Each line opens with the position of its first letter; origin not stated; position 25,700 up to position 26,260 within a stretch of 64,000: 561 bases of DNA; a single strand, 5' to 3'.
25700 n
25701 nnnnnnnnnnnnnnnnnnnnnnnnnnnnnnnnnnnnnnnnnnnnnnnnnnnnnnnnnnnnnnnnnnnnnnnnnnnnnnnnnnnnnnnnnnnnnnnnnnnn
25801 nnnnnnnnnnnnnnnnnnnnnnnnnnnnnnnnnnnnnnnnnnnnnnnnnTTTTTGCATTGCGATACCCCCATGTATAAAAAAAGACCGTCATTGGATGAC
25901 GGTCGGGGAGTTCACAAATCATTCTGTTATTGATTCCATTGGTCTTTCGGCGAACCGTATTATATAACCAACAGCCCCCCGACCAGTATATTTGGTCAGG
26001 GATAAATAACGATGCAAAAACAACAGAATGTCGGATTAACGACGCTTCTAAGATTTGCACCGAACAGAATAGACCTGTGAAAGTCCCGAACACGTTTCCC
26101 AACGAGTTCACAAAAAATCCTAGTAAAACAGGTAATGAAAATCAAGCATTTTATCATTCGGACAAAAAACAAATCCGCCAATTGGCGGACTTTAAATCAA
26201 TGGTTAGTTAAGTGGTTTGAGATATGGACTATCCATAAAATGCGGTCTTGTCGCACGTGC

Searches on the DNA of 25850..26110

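Call 68: search_rna_families(source=window, start=25850, end=26110, threshold=evalue, max_evalue=10, show_alignments=1)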
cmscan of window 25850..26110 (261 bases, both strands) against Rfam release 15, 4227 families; matches with E-value up to 10: 6.
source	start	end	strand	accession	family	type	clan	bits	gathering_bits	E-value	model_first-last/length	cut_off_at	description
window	25893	25984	-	RF02221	sRNA-Xcc1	Gene; sRNA;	-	36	53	5.7e-05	1-87/87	no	sRNA-Xcc1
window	25874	25971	-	RF00034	RprA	Gene; sRNA;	-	23.1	70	1.6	1-108/108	no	RprA RNA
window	25959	26024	-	RF00729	mir-278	Gene; miRNA;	-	14.6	55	0.89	1-75/75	no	mir-278 microRNA precursor family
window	25872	25975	-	RF00122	GadY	Gene; sRNA;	-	14.5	45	1.8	1-114/114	no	GadY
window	25877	25935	-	RF01859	Phe_leader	Cis-reg; leader;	-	13.8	55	9.3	1-125/125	no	Phenylalanine leader peptide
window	25970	26048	-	RF02716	sno_ncR3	Gene; snRNA; snoRNA; CD-box;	-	11.8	88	8.6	1-75/75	no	Small nucleolar RNA ncR3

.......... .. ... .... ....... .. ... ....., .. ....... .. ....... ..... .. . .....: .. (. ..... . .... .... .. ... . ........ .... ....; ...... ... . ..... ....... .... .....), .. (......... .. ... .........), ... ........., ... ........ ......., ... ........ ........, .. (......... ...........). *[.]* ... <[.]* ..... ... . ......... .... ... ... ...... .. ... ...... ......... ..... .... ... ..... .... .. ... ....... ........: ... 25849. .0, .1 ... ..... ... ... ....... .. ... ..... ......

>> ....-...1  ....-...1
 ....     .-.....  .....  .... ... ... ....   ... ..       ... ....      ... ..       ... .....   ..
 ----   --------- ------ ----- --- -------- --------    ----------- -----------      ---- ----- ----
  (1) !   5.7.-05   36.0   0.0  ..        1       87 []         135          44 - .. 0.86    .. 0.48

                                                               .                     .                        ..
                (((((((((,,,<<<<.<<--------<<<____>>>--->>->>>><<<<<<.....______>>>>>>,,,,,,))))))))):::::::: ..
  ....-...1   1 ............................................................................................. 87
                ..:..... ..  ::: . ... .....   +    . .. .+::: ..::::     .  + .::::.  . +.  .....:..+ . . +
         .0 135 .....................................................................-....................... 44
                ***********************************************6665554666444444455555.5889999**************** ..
